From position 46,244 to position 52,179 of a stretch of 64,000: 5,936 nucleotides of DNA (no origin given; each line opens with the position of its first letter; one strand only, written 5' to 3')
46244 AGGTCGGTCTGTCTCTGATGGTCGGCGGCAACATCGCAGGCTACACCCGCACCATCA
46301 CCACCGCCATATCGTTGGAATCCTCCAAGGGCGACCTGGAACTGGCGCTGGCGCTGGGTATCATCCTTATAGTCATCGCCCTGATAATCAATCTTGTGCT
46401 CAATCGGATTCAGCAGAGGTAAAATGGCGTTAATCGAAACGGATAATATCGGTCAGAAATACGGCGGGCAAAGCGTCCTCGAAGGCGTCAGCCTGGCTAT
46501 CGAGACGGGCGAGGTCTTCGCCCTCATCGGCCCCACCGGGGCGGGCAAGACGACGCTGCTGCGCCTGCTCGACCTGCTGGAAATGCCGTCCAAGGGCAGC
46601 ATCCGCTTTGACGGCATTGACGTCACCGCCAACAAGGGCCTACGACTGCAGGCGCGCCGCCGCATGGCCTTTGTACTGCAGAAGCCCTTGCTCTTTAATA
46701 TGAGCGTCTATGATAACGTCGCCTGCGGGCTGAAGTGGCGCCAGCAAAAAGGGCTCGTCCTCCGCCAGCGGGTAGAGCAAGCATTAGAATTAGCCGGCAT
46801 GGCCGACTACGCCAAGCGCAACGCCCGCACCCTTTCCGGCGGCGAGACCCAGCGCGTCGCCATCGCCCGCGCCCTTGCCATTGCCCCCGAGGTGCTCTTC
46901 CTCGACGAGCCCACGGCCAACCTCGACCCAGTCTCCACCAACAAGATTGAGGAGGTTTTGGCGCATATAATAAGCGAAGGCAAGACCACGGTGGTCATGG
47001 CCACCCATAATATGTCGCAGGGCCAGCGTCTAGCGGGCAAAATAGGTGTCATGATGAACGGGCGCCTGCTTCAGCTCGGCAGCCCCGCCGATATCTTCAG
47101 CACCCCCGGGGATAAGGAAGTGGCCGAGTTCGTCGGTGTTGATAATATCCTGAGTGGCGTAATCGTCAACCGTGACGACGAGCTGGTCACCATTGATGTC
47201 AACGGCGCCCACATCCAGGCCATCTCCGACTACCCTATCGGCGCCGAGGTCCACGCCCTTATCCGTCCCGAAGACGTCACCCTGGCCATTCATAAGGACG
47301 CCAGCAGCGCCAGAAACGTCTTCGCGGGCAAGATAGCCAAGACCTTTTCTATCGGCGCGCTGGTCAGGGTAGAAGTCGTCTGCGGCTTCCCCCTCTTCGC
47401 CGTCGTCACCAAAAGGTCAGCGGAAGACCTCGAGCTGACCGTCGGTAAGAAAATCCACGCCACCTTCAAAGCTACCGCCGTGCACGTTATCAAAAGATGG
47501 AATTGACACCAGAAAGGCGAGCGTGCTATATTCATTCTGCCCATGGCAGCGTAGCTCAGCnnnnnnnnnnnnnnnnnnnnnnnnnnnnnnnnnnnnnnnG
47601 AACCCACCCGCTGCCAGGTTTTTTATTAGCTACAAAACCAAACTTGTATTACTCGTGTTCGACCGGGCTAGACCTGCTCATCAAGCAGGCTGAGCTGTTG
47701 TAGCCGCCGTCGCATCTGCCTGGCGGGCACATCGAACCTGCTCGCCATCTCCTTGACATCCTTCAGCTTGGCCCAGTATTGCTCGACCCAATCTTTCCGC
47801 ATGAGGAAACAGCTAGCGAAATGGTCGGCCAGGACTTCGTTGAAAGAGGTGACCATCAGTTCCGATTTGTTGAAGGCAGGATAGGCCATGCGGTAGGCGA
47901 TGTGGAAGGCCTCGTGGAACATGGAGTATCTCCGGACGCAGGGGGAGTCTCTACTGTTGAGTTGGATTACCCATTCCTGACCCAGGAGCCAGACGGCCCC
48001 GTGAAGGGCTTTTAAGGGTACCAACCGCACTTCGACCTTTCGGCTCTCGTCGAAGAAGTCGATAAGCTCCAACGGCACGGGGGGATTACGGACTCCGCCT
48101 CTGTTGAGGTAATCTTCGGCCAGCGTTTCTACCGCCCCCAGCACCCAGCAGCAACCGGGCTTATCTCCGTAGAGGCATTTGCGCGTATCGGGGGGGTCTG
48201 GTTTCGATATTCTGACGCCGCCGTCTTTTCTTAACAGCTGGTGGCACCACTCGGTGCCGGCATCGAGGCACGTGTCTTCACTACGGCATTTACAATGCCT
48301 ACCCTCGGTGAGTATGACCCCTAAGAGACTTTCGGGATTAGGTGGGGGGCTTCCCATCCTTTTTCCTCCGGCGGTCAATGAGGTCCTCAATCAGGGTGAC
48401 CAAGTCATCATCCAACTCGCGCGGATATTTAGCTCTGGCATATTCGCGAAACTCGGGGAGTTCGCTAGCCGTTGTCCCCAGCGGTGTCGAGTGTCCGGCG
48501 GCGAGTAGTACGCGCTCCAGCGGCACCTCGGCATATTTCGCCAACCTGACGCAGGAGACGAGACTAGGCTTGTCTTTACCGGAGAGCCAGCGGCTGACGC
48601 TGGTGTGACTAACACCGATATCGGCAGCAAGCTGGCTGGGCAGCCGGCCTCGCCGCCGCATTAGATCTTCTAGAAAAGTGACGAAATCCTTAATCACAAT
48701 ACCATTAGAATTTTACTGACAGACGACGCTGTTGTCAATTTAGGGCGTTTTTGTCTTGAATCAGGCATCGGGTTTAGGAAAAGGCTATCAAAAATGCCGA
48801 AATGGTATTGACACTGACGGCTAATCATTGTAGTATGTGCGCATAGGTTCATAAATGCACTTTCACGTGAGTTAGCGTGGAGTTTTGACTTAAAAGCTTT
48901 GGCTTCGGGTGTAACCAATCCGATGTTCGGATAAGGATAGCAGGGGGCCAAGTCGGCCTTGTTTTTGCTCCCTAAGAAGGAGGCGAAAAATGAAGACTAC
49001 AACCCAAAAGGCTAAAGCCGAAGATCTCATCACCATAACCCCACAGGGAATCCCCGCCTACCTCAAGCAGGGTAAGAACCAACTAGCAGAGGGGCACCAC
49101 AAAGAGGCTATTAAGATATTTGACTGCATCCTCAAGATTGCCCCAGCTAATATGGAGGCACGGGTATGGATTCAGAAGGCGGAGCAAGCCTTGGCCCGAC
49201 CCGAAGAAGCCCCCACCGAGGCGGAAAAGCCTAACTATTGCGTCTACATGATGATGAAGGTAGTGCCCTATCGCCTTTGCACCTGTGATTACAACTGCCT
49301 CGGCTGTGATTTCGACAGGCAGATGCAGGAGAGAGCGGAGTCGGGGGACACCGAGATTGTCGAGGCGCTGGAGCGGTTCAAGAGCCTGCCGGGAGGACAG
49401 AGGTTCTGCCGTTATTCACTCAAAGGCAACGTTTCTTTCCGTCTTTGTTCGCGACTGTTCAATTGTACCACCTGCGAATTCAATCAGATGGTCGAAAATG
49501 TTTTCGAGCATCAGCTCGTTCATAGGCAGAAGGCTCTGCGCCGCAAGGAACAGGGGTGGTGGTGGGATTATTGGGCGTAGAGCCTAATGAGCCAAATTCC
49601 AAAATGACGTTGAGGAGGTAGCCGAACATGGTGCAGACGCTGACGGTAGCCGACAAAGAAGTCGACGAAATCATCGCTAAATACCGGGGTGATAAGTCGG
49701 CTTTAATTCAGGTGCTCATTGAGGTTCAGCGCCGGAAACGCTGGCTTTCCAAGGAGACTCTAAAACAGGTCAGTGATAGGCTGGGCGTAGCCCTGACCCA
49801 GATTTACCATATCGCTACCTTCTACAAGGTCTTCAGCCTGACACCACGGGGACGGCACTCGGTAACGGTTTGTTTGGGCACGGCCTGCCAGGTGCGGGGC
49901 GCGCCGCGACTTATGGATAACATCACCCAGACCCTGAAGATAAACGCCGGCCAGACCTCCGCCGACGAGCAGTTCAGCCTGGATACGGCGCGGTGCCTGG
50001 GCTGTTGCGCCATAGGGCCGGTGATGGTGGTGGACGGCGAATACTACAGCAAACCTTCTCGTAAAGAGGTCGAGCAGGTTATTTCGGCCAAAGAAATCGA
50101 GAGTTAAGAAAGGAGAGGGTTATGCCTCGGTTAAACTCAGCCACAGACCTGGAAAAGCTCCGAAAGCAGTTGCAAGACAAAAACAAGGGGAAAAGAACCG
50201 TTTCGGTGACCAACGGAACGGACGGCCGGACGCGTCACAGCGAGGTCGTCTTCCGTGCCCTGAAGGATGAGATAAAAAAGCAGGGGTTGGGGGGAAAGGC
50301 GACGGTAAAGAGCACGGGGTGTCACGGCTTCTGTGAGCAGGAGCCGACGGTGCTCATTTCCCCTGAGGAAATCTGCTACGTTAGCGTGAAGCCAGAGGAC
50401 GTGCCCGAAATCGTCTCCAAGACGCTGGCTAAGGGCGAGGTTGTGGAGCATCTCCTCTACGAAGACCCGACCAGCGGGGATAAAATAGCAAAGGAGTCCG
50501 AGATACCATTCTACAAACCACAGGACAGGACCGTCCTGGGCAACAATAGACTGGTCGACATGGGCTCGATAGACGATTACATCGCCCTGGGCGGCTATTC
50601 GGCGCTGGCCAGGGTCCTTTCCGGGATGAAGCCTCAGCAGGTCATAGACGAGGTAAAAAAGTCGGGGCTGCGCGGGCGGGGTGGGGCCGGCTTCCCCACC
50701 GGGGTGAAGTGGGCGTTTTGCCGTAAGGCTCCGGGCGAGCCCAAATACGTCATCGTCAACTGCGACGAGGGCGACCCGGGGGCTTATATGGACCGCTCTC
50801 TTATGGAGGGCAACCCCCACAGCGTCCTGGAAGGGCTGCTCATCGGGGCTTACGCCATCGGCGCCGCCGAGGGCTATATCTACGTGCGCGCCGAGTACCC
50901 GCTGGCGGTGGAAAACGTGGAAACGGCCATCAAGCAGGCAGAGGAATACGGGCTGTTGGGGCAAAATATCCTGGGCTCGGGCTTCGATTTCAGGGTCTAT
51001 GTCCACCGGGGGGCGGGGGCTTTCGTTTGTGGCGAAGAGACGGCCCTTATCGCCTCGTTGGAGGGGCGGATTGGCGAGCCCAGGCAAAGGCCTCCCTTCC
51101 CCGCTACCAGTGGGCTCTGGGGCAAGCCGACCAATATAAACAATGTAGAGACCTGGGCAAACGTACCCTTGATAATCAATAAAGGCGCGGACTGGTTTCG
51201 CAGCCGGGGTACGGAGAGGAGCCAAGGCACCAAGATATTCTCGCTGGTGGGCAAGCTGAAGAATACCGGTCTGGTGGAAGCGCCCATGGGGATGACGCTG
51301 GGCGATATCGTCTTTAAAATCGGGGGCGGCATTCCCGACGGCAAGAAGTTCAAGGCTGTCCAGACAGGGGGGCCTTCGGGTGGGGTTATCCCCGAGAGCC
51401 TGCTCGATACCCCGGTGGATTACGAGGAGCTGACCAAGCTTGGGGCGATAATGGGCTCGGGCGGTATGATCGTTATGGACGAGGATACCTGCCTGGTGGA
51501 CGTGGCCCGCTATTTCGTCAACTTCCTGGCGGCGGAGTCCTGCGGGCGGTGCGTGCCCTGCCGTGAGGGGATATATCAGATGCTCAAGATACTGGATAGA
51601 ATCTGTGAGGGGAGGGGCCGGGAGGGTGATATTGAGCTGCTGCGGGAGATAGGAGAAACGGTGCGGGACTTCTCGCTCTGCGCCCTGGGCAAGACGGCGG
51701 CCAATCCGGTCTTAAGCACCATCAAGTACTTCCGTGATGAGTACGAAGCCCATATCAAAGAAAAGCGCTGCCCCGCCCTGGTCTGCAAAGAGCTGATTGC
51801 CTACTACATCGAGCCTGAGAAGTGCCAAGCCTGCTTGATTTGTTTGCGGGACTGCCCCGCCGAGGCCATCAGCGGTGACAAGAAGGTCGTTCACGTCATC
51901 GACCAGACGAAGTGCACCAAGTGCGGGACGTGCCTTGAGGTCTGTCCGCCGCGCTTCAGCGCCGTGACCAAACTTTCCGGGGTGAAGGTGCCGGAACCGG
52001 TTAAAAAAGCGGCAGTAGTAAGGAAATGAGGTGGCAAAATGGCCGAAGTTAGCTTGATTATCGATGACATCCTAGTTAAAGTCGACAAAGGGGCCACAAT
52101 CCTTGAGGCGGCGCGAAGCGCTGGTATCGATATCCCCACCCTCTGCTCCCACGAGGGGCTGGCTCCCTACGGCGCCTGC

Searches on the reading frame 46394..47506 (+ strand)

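Call 67: search_protein_families(library=pfam, proteins=[window:46394-47506:+], max_evalue=0.0001)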
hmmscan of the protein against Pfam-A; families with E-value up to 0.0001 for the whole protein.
window:46394-47506:+ (370 aa): 4 families
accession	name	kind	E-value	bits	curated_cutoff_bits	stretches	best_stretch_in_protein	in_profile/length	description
PF00005.33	ABC_tran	-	1.1e-34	120.4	25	1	29-175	1-137/137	ABC transporter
PF13304.12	AAA_21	-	2e-12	48.2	27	1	140-207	231-300/304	AAA domain, putative AbiEii toxin, Type IV TA system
PF03459.23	TOBE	-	2.5e-11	44.1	22.3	1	304-365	1-64/64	TOBE domain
PF08402.16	TOBE_2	-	1e-05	26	21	1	289-366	2-76/76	TOBE domain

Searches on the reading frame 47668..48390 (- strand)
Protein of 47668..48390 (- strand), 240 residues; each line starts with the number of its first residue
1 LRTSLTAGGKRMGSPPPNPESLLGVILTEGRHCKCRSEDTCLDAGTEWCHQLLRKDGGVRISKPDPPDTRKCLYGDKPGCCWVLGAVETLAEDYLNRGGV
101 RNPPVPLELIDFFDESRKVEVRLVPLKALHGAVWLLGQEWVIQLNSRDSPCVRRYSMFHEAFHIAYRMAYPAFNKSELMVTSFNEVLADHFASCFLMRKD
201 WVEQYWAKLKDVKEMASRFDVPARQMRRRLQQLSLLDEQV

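Call 67: search_protein_families(library=pfam, proteins=[window:47668-48390:-], max_evalue=0.0001)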
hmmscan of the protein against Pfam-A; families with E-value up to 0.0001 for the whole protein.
window:47668-48390:- (240 aa): 1 family
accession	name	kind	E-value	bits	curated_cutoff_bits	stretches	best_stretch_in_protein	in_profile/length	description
PF06114.19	Peptidase_M78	-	8.3e-09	35.7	22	1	137-230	26-122/123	IrrE N-terminal-like domain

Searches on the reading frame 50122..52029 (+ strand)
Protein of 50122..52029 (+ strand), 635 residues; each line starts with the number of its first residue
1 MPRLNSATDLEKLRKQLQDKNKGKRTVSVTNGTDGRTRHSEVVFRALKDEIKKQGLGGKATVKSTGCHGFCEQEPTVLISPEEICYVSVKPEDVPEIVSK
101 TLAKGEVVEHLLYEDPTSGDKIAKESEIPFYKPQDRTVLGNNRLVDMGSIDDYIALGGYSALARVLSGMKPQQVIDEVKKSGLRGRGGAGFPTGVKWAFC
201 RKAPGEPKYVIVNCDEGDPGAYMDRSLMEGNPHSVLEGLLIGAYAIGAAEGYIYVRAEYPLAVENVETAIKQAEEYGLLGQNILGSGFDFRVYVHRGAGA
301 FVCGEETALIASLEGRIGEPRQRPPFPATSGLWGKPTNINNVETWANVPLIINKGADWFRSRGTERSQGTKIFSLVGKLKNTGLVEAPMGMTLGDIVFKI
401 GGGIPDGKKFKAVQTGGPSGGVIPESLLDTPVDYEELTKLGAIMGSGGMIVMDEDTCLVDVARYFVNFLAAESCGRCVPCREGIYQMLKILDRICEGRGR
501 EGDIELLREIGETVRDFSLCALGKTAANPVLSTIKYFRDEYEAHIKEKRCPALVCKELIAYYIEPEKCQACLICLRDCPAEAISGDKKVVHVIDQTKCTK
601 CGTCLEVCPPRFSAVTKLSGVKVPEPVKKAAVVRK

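Call 7: search_protein_families(library=ncbifam, proteins=[window:50122-52029:+], max_evalue=0.001)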
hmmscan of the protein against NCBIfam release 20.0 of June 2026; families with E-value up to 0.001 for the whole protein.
window:50122-52029:+ (635 aa): 48 families (the best 25 are shown)
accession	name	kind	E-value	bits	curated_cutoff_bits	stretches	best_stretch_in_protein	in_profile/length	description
TIGR01959.1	nuoF_fam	equivalog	2.5e-157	523.5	558.65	1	149-545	13-410/410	NADH-quinone oxidoreductase subunit NuoF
NF008436.0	PRK11278.1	equivalog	3.9e-126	421.6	749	1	150-549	27-430/448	NADH-quinone oxidoreductase subunit NuoF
NF010120.0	PRK13596.1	equivalog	5.5e-124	414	389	1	157-550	27-422/433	NADH-quinone oxidoreductase subunit NuoF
TIGR01945.1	rnfC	subfamily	1.8e-13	49.9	245.95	1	167-273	117-221/435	RnfABCDGE type electron transport complex subunit C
NF041612.1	fdxn_Clost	equivalog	1.4e-12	48.1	150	1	42-111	31-100/102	2Fe-2S ferredoxin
TIGR04481.1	PR_assoc_PrdC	equivalog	2.8e-11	42.9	490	1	171-421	73-286/425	proline reductase-associated electron transfer protein PrdC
NF003454.1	PRK05035.1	equivalog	3.7e-11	42.2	345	1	169-274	121-223/556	electron transport complex subunit RsxC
TIGR01944.1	rnfB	subfamily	3.2e-10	39.9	68.7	1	561-610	108-157/190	RnfABCDGE type electron transport complex subunit B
NF058577.1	FdxA_fam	equivalog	2.3e-09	37.3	65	1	560-609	2-49/52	4Fe-4S ferredoxin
NF041613.1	fdxn_Azotob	equivalog_domain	3.2e-09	37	195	1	37-109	26-98/107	2Fe-2S ferredoxin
TIGR02700.1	flavo_MJ0208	hypoth_equivalog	4e-09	36.1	251.35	1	558-610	140-191/234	dihydromethanopterin reductase (acceptor)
NF003475.0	PRK05113.1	equivalog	3.1e-08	33.7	203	1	559-611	107-158/190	electron transport complex subunit RsxB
NF005506.0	PRK07118.1-5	equivalog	5.9e-08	32.5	388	1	567-616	217-265/279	Fe-S cluster domain-containing protein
NF043069.1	T4HPD_activ_SAM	equivalog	6.1e-08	32.4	425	1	564-610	49-94/299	trans-4-hydroxy-L-proline dehydratase activase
NF005415.0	PRK06991.1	equivalog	3.2e-07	30.3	281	1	562-609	81-128/284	electron transport complex subunit RsxB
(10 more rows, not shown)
